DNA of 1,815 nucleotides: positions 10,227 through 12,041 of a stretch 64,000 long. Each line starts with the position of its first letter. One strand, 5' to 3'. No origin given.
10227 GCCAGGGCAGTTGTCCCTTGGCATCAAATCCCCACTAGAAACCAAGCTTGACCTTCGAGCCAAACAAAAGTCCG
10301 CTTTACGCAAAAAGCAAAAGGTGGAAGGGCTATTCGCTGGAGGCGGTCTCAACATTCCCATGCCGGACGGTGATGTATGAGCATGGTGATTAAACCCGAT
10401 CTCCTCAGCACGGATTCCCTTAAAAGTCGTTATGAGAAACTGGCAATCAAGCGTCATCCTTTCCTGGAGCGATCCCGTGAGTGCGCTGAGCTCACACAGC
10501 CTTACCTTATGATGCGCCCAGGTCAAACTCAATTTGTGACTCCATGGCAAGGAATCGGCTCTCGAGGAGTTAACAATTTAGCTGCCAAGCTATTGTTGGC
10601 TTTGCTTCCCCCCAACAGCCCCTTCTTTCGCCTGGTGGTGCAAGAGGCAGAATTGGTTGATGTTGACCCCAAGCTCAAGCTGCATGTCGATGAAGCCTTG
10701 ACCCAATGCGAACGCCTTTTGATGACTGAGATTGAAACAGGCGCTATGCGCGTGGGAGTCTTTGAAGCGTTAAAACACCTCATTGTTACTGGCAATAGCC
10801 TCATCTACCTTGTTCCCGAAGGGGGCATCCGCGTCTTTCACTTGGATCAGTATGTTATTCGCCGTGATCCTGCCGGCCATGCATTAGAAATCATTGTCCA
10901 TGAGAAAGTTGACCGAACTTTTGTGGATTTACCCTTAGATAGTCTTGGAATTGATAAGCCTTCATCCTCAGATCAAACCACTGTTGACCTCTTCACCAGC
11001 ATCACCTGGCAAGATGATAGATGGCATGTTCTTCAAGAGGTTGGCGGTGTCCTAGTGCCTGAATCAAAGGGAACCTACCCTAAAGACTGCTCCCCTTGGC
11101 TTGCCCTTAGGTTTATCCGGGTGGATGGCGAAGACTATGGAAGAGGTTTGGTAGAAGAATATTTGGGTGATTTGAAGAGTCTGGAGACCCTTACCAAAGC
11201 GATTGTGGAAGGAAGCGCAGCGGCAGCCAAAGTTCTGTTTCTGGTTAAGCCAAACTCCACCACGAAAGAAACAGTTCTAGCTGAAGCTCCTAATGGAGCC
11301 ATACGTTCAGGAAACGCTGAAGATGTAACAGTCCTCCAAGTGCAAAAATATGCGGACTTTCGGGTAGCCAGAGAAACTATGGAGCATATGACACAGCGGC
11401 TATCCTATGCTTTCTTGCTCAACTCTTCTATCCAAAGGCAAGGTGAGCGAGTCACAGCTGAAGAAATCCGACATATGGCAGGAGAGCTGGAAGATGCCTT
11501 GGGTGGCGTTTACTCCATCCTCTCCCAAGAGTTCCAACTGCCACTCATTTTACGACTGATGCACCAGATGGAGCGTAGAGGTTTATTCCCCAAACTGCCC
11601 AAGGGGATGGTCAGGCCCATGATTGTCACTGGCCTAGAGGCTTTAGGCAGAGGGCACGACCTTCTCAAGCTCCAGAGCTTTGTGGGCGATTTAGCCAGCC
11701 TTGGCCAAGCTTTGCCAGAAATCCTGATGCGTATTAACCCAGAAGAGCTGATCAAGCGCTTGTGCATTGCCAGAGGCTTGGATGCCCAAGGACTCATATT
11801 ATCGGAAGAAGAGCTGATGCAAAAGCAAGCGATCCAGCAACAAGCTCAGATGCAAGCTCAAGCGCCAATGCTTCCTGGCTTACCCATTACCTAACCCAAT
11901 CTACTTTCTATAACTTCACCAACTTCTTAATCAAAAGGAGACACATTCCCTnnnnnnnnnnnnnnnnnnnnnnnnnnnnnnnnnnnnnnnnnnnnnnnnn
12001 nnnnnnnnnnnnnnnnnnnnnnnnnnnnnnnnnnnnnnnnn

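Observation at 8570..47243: Complete temperate T7-like prophage (ssRNAP-encoding Autographiviridae type), integrated in tRNA-Val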

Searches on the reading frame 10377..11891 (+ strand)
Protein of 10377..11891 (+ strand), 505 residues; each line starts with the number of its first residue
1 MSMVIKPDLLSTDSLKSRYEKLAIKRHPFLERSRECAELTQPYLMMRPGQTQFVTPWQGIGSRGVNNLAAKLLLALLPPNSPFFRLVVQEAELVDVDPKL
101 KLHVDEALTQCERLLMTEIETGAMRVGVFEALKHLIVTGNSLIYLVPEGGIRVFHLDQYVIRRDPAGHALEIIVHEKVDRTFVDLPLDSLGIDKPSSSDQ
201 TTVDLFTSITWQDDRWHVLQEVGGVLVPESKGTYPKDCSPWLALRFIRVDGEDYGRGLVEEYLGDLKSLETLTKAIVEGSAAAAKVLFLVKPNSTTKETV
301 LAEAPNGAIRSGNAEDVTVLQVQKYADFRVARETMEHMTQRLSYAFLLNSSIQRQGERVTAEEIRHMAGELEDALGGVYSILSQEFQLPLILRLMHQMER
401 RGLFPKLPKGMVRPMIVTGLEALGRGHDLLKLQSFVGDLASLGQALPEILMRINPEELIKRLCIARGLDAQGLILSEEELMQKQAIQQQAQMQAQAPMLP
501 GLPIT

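Call 9: search_protein_families(library=pfam, proteins=[window:10377-11891:+], max_evalue=0.01)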
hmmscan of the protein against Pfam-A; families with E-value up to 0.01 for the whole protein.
window:10377-11891:+ (505 aa): 1 family
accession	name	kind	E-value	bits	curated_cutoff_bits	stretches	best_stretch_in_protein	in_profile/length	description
PF12236.14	Head-tail_con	-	6.2e-88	295.8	27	1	13-471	2-487/489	Bacteriophage head to tail connecting protein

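Call 44: find_homologous_proteins(query=window:10377-11891:+, max_evalue=1e-40)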
Query window:10377-11891:+ (505 aa): 7995 proteins with E <= 1e-40 among 8000 candidates; the best 120 are listed.
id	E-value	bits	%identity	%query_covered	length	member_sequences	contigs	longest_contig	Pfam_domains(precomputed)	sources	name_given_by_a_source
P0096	0.0e+0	1118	100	100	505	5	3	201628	PF12236.15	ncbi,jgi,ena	-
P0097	0.0e+0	1027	91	100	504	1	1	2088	PF12236.15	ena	-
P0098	8.6e-208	709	68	98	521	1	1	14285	PF12236.15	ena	-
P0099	1.5e-201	689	67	92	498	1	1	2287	PF12236.15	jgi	jgi:hypothetical protein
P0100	2.0e-195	668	65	94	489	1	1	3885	PF12236.15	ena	-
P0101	1.9e-190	652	64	93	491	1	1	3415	PF12236.15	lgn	-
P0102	2.1e-171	589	60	90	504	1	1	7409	PF12236.15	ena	-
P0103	9.8e-170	584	60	93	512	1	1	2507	PF12236.15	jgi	jgi:hypothetical protein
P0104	2.5e-168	579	58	92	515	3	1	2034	PF12236.15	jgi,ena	jgi:hypothetical protein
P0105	4.1e-168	578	59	92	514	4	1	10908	PF12236.15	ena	-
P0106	6.0e-168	578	58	96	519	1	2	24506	PF12236.15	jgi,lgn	jgi:hypothetical protein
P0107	5.9e-167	574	58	93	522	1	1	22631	PF12236.15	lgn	-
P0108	6.2e-167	574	56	93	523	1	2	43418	PF12236.15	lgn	-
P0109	2.7e-166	572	58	96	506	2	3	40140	PF12236.15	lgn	-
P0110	3.4e-166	572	59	92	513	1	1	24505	PF12236.15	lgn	-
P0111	6.0e-166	571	58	92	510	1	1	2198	PF12236.15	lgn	-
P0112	7.2e-166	571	56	94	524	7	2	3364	PF12236.15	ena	-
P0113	8.1e-166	571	57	96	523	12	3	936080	PF12236.15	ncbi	ncbi:MAG: portal protein [Candidatus Melainabacteria bacterium]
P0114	1.1e-165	570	57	92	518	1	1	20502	PF12236.15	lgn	-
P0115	1.5e-165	570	59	92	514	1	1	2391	PF12236.15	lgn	-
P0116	1.5e-165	570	56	93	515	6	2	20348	PF12236.15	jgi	jgi:hypothetical protein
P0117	2.9e-165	569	59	93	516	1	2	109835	PF12236.15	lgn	-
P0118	3.2e-165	569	57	93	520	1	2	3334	PF12236.15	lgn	-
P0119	4.4e-165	568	58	93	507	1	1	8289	PF12236.15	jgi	jgi:hypothetical protein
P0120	5.5e-165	568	58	92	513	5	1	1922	PF12236.15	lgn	-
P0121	9.5e-165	567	57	92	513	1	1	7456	PF12236.15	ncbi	-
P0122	2.1e-164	566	58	93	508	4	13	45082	PF12236.15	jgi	jgi:hypothetical protein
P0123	2.5e-164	566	57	92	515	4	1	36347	PF12236.15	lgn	-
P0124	3.5e-164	565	56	96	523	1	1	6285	PF12236.15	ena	-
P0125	4.3e-164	565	57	92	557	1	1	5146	PF12236.15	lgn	-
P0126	4.3e-164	565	58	92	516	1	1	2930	PF12236.15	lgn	-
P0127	4.7e-164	565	57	95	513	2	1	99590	PF12236.15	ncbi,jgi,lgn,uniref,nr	ncbi:portal protein [Shinella zoogloeoides]|uniref:portal protein n=1 Tax=Shinella zoogloeoides TaxI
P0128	5.3e-164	565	57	93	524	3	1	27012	PF12236.15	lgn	-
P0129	6.8e-164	564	56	91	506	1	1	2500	PF12236.15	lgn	-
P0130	7.1e-164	564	56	95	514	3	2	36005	PF12236.15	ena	-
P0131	7.2e-164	564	57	91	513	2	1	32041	PF12236.15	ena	-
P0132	7.8e-164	564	56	91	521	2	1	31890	PF12236.15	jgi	jgi:hypothetical protein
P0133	9.2e-164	564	57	92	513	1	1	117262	PF12236.15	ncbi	-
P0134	1.1e-163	564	56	92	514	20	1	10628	PF12236.15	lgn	-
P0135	1.2e-163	564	57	95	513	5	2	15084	PF12236.15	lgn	-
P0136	1.3e-163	563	57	93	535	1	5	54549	PF12236.15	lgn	-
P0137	1.4e-163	563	57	92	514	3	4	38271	PF12236.15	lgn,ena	-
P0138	1.5e-163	563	57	90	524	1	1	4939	PF12236.15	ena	-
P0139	1.6e-163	563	57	92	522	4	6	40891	PF12236.15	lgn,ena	-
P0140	1.8e-163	563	58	93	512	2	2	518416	PF12236.15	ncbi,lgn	-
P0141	1.9e-163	563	57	94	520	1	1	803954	PF12236.15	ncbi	-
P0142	2.1e-163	563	57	92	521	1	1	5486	PF12236.15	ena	-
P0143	2.7e-163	562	57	91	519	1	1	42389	PF12236.15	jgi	jgi:hypothetical protein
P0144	2.9e-163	562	57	92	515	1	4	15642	PF12236.15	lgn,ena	-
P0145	3.0e-163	562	57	92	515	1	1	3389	PF12236.15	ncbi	-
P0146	4.5e-163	562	56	95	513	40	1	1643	PF12236.15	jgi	jgi:hypothetical protein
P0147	5.9e-163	561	56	97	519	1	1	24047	PF12236.15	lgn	-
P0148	7.0e-163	561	57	94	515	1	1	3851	PF12236.15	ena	-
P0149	7.5e-163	561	57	92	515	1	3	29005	PF12236.15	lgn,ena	-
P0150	8.0e-163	561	55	95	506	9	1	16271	PF12236.15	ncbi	-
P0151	8.7e-163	561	56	93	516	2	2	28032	PF12236.15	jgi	-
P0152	1.3e-162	560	56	91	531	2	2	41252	PF12236.15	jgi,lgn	-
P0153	1.3e-162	560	57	92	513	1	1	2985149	PF12236.15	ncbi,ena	-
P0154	1.4e-162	560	56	90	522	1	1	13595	PF12236.15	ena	-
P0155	1.5e-162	560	57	92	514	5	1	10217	PF12236.15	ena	-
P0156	1.7e-162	560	55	93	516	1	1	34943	PF12236.15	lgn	-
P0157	1.8e-162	560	56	91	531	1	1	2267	PF12236.15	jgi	-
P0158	1.9e-162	560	57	92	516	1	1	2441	PF12236.15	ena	-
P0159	2.1e-162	559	56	92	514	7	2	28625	PF12236.15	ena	-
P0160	2.2e-162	559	56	91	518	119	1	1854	PF12236.15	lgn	-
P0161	2.4e-162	559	57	92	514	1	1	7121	PF12236.15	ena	-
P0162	2.4e-162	559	57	92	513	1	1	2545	PF12236.15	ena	-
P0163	2.9e-162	559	57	92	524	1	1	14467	PF12236.15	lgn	-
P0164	3.9e-162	559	56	93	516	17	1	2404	PF12236.15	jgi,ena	-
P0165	4.1e-162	559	55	93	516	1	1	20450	PF12236.15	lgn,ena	-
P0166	4.2e-162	558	57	96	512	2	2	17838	PF12236.15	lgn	-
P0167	4.3e-162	558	60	87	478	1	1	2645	PF12236.15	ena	-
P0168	4.4e-162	558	57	90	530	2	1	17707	PF12236.15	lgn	-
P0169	4.5e-162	558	56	92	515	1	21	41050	PF12236.15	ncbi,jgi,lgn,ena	-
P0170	4.6e-162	558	56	92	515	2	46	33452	PF12236.15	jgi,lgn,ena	-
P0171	4.8e-162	558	56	92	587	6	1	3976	PF12236.15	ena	-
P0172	5.0e-162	558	57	95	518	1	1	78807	PF12236.15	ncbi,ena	-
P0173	5.1e-162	558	57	92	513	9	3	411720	PF12236.15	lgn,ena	-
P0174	5.1e-162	558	57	92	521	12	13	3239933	PF12236.15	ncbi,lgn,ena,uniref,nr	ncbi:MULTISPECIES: portal protein [Burkholderia]|uniref:portal protein n=1 Tax=Burkholderia TaxID=32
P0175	5.5e-162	558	55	93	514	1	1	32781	PF12236.15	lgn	-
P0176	5.5e-162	558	56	97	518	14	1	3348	PF12236.15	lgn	-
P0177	5.8e-162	558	56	92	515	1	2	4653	PF12236.15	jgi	jgi:hypothetical protein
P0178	6.3e-162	558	56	94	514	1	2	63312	PF12236.15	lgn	-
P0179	9.7e-162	557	55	92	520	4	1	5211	PF12236.15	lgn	-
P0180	1.0e-161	557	56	96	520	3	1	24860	PF12236.15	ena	-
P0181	1.1e-161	557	57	91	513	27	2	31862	PF12236.15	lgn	-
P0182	1.1e-161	557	57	91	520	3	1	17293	PF12236.15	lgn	-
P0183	1.2e-161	557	55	92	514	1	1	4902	PF12236.15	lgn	-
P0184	1.3e-161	557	55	92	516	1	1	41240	PF12236.15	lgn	-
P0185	1.3e-161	557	55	92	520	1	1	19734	PF12236.15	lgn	-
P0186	1.6e-161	557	54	91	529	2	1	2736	PF12236.15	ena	-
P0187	1.7e-161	556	56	91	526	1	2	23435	PF12236.15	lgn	-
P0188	2.9e-161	556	54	92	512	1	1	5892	PF12236.15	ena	-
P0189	3.1e-161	556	55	93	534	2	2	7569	PF12236.15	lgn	-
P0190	3.4e-161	555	57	91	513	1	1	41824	PF12236.15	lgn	-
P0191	3.5e-161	555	56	95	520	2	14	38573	PF12236.15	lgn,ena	-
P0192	3.6e-161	555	55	96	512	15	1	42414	PF12236.15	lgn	-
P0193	5.0e-161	555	57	92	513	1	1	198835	PF12236.15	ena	-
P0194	5.2e-161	555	56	91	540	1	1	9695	PF12236.15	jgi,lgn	-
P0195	6.3e-161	555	57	92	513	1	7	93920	PF12236.15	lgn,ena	-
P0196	6.8e-161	554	56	91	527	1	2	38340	PF12236.15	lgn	-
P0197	7.0e-161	554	55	92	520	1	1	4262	PF12236.15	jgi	jgi:hypothetical protein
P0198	7.0e-161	554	57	92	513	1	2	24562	PF12236.15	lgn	-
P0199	7.7e-161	554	57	92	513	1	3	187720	PF12236.15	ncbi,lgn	-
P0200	7.9e-161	554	57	92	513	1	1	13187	PF12236.15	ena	-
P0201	7.9e-161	554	55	91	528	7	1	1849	PF12236.15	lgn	-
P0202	8.3e-161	554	57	94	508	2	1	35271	PF12236.15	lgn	-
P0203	9.1e-161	554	55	91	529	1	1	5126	PF12236.15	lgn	-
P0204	9.4e-161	554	55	92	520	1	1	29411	PF12236.15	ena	-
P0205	9.8e-161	554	56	91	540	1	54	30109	PF12236.15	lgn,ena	-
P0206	9.8e-161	554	56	91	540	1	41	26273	PF12236.15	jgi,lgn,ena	jgi:hypothetical protein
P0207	9.9e-161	554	56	91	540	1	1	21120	PF12236.15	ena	-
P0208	1.0e-160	554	55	96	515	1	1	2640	PF12236.15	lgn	-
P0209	1.1e-160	554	56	96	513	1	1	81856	PF12236.15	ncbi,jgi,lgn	-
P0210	1.1e-160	554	55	92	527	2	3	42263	PF12236.15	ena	-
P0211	1.1e-160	554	57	92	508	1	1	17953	PF12236.15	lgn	-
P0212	1.1e-160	554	56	92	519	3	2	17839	PF12236.15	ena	-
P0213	1.3e-160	554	55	93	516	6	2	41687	PF12236.15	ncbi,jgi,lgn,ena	jgi:hypothetical protein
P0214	1.3e-160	554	56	91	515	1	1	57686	PF12236.15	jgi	jgi:hypothetical protein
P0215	1.4e-160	553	56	95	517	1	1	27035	PF12236.15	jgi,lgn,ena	-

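Call 45: find_encoding_contigs(protein=P0174, flank=10000, max_places=2)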
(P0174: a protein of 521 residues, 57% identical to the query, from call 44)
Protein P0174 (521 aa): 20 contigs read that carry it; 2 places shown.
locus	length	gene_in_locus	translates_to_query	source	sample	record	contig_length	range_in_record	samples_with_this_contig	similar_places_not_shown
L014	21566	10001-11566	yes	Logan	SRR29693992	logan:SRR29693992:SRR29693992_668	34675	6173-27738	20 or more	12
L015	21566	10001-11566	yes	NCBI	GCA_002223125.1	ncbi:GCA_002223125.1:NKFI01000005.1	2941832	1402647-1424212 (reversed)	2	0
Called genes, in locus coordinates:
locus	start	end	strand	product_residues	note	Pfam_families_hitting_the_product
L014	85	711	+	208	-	PF14090:HTH_39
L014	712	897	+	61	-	-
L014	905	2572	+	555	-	PF21268:Helic-prim_T7_N, PF13155:Toprim_2, PF03796:DnaB_C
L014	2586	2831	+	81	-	-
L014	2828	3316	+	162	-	PF00959:Phage_lysozyme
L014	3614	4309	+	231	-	-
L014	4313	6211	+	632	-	PF00476:DNA_pol_A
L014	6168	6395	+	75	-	-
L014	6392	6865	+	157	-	-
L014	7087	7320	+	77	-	-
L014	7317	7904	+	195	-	PF26128:Gad2, PF01743:PolyA_pol (weak)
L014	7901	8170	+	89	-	PF26835:Phage_T4_Y04K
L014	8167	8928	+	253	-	PF02739:5_3_exonuc_N, PF01367:5_3_exonuc (weak)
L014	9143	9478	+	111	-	-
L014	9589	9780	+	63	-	-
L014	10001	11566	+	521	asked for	PF12236:Head-tail_con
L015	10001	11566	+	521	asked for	PF12236:Head-tail_con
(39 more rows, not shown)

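Call 46: find_encoding_contigs(protein=P0098, flank=10000, max_places=2)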
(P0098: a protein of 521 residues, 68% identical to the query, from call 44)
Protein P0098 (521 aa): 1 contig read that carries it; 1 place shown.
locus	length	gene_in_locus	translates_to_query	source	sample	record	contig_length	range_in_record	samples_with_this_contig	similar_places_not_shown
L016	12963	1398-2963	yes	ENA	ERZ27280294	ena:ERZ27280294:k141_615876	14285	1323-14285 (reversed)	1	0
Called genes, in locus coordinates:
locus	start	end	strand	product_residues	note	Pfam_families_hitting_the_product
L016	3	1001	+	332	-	?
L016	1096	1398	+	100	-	-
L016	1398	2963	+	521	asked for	PF12236:Head-tail_con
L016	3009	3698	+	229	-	PF05396:Phage_T7_Capsid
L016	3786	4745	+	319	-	PF19821:Phage_capsid_2, PF21703:Gp10A-like, PF25209:Phage_capsid_4 (weak)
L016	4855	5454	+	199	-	PF17212:Tube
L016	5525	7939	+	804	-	PF25675:Phage_nozzle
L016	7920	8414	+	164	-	PF11090:Phage_T7_Gp13 (weak)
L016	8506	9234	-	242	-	PF12686:DUF3800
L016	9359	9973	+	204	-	PF24072:T7_gp14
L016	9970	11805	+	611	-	-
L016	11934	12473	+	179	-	-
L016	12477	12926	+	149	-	PF00959:Phage_lysozyme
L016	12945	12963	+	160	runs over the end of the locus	-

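Call 76: search_dna_similar(query=window:10377-11891:+, collection=phages, mode=protein, max_rows=25, max_evalue=1e-50)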
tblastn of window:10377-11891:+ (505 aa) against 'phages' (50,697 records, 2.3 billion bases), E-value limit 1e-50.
Records with a match: 1665; places in all: 1666; records where one place covers at least 80% of the query: 1651.
Best place of each record, by identity: <60% 1665.
By first word of the organism name: Klebsiella 450; Escherichia 326; Pseudomonas 142; Salmonella 106; Yersinia 86; Vibrio 53; Ralstonia 36; Pelagibacter 32; Synechococcus 32; Prochlorococcus 29; and 57 more.
By host as written in the record: - 285; Klebsiella pneumoniae 228; Escherichia coli 118; Yersinia pestis 38; Salmonella enterica subsp. enterica serovar Typhi 30; Klebsiella pneumoniae 135080 30; Pseudomonas putida KT2440 and Paw85 25; Vibrio cholerae 23; and 417 more.
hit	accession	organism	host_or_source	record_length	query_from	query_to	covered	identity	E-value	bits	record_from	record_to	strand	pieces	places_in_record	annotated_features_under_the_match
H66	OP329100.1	Pseudomonas phage LUZ100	Pseudomonas aeruginosa PaLo41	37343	18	480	92%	57.0%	1e-150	481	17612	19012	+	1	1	head-to-tail connector protein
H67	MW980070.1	Rhizobium phage RHEph21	Rhizobium gallicum sv. phaseoli R72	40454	10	480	93%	55.9%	1e-150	481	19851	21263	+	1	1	head-to-tail joining protein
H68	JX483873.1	Rhizobium phage RHEph01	Rhizobium etli Brasil5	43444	10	474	92%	56.4%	3e-147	472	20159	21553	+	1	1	putative head-to-tail joining protein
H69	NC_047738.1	Rhizobium phage RHEph01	Rhizobium etli Brasil5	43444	10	474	92%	56.4%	3e-147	472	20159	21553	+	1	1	head-tail adaptor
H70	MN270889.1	Ralstonia phage P-PSG-11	Ralstonia solanacearum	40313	14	478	92%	55.7%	9e-152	484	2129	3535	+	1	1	portal protein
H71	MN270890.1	Ralstonia phage P-PSG-11-1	Ralstonia solanacearum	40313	14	478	92%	55.7%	9e-152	484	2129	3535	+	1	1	portal protein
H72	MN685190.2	Ralstonia phage vRsoP-WM2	environmental water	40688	14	478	92%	55.3%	2e-150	481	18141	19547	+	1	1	head-to-tail connector protein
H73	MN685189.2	Ralstonia phage vRsoP-WF2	environmental water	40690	14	478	92%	55.3%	2e-150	481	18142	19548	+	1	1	head-to-tail connector protein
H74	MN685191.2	Ralstonia phage vRsoP-WR2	environmental water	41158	14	478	92%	55.3%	2e-150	481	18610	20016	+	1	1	head-to-tail connector protein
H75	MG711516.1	Ralstonia phage RsoP1EGY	Ralstonia solanacearum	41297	14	478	92%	55.3%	2e-150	481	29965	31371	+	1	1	tail protein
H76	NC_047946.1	Ralstonia phage RsoP1EGY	Ralstonia solanacearum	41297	14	478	92%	55.3%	2e-150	481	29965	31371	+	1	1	head-tail adaptor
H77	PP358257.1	Ralstonia phage PY065YO380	Ralstonia solanacearum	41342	14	478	92%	55.3%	2e-150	481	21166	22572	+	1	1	portal protein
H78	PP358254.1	Ralstonia phage PY04L1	Ralstonia solanacearum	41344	14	478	92%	55.3%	2e-150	481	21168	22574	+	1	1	portal protein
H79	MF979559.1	Ralstonia phage DU_RP_I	Ralstonia solanacearum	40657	14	478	92%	55.3%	3e-150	481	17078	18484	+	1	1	putative head-to-tail joining protein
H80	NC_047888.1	Ralstonia phage DU_RP_I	Ralstonia solanacearum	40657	14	478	92%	55.3%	3e-150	481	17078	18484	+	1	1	head-tail adaptor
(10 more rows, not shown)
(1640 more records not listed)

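Call 83: list_cluster_members(proteins=[P0096])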
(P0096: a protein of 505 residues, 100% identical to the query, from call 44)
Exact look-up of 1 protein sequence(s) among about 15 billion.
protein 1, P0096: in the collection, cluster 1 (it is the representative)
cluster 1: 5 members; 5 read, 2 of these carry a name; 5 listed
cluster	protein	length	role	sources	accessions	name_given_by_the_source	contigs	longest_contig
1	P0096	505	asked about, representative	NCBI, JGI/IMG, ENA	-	-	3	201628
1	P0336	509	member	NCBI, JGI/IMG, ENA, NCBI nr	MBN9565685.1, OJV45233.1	MAG: phage tail protein [Alphaproteobacteria bacterium] | phage tail protein [Alphaproteobacteria bacterium]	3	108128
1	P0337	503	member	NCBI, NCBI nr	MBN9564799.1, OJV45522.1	MAG: phage tail protein [Alphaproteobacteria bacterium] | phage tail protein [Alphaproteobacteria bacterium]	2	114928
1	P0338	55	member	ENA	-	-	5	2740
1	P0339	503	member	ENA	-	-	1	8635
